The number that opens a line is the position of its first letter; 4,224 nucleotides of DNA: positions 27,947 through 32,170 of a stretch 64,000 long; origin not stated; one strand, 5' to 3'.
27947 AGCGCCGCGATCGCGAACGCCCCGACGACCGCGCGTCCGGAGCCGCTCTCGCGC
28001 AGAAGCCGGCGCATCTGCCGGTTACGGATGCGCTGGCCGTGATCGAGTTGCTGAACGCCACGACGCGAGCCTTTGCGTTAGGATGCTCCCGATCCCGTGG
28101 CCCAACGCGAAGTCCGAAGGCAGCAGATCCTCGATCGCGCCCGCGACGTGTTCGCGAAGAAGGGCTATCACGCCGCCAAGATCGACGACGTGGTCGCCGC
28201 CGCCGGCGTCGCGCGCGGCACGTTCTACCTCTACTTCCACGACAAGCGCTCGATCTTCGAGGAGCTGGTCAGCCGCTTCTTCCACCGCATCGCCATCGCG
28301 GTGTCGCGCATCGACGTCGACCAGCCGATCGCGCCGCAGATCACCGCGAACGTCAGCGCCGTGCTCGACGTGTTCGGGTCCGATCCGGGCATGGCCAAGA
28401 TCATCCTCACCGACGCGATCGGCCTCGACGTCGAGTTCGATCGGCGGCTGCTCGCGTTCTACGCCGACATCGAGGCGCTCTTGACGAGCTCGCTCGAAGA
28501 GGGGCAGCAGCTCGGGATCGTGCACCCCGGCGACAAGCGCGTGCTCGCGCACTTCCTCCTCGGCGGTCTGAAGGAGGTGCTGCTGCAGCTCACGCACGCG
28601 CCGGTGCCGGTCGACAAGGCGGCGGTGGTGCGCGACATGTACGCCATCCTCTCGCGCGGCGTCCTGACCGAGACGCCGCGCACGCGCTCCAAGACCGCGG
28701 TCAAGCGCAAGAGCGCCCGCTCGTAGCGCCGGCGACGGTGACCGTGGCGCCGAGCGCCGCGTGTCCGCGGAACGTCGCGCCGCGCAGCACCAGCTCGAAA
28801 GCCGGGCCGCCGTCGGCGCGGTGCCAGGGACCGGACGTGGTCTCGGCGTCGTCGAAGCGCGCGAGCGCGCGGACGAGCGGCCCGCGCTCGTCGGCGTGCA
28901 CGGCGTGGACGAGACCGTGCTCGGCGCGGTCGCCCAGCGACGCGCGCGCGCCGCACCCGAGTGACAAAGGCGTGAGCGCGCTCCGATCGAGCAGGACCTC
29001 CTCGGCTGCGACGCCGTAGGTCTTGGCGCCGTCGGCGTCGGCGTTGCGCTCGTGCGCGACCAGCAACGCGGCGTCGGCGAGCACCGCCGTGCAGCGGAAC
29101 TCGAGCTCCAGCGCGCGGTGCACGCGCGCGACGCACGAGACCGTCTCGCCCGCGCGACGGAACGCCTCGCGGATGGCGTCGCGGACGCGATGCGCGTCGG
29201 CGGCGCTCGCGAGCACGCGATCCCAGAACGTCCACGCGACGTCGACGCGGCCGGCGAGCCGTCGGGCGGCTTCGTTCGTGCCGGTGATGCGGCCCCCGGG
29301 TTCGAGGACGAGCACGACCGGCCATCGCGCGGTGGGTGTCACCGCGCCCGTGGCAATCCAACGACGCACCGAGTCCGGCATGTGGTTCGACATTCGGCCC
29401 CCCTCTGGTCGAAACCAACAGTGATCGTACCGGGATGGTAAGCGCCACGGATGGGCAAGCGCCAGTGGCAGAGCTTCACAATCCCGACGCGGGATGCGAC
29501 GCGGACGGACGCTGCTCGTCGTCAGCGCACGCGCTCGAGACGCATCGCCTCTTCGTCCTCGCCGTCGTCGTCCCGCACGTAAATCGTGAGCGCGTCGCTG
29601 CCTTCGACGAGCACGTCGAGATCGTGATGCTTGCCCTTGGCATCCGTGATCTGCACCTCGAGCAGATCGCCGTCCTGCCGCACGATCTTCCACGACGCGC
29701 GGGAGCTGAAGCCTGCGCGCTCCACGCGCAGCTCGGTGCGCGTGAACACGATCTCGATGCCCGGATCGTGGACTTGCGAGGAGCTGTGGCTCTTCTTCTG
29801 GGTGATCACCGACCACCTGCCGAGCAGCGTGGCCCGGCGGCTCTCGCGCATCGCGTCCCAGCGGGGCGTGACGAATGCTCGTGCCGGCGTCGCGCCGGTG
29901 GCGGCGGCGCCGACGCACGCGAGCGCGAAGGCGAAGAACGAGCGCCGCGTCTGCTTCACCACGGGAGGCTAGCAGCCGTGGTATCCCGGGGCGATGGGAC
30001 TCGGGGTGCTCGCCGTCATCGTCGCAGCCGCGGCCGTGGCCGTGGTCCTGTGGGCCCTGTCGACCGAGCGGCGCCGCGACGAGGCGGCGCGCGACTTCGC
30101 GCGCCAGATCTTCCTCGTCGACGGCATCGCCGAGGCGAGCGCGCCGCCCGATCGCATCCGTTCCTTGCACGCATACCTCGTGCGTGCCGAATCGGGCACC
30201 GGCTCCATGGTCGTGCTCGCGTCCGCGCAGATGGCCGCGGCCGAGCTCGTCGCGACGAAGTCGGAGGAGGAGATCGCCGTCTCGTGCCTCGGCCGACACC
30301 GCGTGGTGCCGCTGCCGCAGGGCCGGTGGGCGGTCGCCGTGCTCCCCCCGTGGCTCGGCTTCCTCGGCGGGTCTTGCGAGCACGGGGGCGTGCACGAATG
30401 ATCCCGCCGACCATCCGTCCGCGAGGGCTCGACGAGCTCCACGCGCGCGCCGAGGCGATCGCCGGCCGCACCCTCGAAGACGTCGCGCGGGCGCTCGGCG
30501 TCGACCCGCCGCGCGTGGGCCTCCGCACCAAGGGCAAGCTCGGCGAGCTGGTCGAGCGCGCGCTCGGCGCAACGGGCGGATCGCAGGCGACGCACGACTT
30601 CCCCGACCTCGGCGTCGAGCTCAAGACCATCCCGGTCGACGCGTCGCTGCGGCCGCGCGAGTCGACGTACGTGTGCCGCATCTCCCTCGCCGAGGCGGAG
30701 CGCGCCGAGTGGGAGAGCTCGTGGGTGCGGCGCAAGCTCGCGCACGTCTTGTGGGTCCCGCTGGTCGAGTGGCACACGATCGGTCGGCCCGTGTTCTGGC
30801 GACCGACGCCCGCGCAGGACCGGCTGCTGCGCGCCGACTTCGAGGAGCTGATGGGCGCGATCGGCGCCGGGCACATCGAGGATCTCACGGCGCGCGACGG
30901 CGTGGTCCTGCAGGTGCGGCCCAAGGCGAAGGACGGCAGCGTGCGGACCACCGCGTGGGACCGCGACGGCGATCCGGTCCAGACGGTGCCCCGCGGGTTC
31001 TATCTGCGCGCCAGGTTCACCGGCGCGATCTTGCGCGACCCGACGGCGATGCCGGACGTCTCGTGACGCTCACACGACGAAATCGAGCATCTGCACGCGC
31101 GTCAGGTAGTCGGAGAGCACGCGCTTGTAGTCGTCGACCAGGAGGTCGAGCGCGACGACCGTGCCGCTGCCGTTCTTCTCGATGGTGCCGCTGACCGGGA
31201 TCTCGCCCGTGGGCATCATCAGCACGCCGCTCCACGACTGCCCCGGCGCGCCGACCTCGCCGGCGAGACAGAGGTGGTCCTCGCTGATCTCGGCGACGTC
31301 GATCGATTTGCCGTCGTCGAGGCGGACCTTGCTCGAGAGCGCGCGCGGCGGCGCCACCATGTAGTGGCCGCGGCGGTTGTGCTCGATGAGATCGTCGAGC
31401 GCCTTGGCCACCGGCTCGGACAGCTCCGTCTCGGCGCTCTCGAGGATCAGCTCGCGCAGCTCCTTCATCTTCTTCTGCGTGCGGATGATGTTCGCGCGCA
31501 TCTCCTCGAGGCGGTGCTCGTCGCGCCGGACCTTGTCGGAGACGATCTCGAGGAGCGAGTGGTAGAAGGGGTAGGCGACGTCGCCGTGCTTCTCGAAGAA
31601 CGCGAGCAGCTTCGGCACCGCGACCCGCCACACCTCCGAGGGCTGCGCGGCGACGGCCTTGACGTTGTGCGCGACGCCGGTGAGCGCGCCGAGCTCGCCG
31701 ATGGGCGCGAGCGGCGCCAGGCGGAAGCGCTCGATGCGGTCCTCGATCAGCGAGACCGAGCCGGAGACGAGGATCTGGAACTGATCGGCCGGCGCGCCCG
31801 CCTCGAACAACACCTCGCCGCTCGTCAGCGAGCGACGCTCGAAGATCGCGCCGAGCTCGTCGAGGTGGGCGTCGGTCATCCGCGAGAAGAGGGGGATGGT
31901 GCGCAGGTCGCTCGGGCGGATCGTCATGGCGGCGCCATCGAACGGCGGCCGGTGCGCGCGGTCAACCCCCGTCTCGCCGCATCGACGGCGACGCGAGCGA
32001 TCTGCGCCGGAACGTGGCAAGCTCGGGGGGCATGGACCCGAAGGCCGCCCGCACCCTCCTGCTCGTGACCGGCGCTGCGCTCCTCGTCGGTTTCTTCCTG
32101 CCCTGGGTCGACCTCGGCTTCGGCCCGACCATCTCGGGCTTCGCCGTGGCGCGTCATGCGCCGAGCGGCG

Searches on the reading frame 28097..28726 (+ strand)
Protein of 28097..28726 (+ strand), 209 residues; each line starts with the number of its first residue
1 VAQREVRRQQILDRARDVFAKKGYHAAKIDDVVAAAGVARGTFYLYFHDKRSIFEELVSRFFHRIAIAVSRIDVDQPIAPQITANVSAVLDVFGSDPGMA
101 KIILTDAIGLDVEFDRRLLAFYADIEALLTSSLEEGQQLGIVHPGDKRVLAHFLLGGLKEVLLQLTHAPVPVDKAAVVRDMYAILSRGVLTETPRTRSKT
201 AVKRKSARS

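Call 34: search_protein_families(library=pfam, max_evalue=0.0001, proteins=[window:28097-28726:+])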
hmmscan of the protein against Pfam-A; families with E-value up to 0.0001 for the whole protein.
window:28097-28726:+ (209 aa): 1 family
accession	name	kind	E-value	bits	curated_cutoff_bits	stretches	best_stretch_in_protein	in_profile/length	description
PF00440.29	TetR_N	-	2.8e-16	59.4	24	1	11-57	1-47/47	Bacterial regulatory proteins, tetR family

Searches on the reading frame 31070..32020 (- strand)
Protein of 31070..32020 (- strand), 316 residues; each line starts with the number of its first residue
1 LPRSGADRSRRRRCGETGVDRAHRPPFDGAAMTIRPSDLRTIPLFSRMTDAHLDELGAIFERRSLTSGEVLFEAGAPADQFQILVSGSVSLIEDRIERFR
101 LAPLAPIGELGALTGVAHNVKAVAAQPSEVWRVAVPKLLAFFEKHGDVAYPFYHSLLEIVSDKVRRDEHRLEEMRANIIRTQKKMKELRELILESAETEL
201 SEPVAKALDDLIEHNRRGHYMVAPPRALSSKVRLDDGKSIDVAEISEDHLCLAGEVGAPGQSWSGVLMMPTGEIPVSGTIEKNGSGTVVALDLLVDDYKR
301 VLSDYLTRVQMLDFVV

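Call 34: search_protein_families(library=pfam, max_evalue=0.0001, proteins=[window:31070-32020:-])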
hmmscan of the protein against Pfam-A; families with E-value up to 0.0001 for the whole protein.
window:31070-32020:- (316 aa): 1 family
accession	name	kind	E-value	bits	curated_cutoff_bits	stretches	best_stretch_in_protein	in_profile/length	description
PF00027.35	cNMP_binding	-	2.4e-10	40.7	27.5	1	63-145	2-89/89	Cyclic nucleotide-binding domain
